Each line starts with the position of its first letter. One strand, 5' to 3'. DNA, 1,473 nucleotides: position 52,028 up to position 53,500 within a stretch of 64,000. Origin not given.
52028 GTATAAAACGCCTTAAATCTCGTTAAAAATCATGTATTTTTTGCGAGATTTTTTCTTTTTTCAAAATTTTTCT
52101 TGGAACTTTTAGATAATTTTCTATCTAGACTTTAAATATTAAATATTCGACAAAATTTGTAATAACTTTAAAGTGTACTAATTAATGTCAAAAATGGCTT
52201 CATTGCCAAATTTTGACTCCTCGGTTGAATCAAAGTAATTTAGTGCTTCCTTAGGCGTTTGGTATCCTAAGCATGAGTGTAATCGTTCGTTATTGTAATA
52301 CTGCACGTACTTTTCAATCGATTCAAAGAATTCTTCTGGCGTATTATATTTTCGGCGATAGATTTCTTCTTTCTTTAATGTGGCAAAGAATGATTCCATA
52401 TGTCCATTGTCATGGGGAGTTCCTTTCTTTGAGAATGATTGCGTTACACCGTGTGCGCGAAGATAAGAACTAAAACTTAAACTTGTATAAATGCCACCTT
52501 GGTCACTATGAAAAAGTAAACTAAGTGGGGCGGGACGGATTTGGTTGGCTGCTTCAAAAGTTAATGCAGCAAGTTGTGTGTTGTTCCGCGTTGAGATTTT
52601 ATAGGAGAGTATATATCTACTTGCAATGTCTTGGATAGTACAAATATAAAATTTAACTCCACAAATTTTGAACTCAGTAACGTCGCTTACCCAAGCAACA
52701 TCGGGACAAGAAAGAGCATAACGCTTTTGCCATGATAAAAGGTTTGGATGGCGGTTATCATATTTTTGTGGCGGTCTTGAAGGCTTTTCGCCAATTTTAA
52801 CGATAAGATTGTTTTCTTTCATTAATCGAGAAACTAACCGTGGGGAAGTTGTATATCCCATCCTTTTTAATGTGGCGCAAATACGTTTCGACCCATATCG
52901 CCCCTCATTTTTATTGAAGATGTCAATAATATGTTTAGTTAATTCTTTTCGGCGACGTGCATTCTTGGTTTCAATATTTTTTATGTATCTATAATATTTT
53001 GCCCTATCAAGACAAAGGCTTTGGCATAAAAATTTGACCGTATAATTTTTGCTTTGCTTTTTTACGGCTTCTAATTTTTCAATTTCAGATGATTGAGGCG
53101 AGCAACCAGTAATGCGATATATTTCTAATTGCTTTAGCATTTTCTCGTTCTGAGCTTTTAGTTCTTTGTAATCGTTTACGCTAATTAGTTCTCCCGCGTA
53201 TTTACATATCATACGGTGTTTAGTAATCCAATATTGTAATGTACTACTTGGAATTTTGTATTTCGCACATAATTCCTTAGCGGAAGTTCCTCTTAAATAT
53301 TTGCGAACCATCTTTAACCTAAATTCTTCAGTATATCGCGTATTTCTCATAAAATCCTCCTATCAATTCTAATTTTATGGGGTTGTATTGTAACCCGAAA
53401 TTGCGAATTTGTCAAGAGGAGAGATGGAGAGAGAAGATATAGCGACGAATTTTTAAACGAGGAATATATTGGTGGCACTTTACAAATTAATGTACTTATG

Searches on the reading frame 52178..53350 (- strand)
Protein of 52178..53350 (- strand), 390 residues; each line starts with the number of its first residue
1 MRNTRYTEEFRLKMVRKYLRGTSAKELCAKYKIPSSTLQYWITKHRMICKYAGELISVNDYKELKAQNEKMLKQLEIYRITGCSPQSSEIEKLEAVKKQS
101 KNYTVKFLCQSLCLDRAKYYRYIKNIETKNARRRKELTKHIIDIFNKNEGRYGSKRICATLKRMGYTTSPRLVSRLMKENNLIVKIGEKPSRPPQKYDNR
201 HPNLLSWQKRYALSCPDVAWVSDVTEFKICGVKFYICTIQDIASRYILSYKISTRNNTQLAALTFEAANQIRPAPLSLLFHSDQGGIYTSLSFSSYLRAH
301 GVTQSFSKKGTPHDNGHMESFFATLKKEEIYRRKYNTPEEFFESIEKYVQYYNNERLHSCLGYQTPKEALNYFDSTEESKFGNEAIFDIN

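Call 5: search_protein_families(library=pfam, proteins=[window:52178-53350:-], max_evalue=0.1)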
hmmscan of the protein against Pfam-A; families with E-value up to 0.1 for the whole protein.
window:52178-53350:- (390 aa): 11 families
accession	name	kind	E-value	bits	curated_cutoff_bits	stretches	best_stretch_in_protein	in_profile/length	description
PF13683.12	rve_3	-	8.4e-17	61.1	26.5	1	300-366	1-67/67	Integrase core domain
PF00665.32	rve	-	8.4e-16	58.5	32.6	1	215-312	3-102/102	Integrase core domain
PF13276.12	HTH_21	-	2e-12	47.6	28.1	1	133-186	2-56/60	HTH-like domain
PF01527.26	HTH_Tnp_1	-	6.1e-12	46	24.1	1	2-74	3-73/75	Transposase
PF13333.12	rve_2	-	1.4e-10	41.6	22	1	319-367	1-49/56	Integrase core domain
PF13518.12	HTH_28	-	2.1e-06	28.1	25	1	10-42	1-33/52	Helix-turn-helix domain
PF13384.12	HTH_23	-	0.0011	19.2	24.6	1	11-42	7-38/50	Homeodomain-like domain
PF13551.12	HTH_29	-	0.028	14.9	28.1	0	103-131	13-41/64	Winged helix-turn helix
PF05225.22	HTH_psq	-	0.07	13.3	20.4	0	16-40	10-35/45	helix-turn-helix, Psq domain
PF01381.28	HTH_3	-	0.071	13.6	23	0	12-47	1-35/55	Helix-turn-helix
PF01077.27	NIR_SIR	-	0.073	13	27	0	135-173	110-150/158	Nitrite and sulphite reductase 4Fe-4S domain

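Call 64: search_protein_families(library=ncbifam, proteins=[window:52178-53350:-], max_evalue=0.001)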
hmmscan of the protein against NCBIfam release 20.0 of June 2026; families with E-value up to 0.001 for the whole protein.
window:52178-53350:- (390 aa): 4 families
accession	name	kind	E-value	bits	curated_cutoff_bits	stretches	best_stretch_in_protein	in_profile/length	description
NF033516.0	transpos_IS3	equivalog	9.2e-83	278.5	160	1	9-369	1-368/369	IS3 family transposase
NF033577.2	transpos_IS481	equivalog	9.3e-34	117.2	224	1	92-369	2-283/284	IS481 family transposase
NF006918.0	PRK09409.1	subfamily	1.6e-08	34.5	597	1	148-371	62-286/301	IS2 transposase TnpB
NF033546.1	transpos_IS21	equivalog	3.5e-05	23.5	160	0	292-370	204-282/294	IS21 family transposase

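Call 71: find_related_loci(query=window:52178-53350:-, collection=viral_contigs, flank=1500)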
Query window:52178-53350:- (390 aa) in viral_contigs; peptide patterns used: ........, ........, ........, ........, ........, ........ (x = any residue, [..] = any of these).
4 stretches matched a pattern, but none encodes a relative of the query by tblastn (E <= 1e-3).
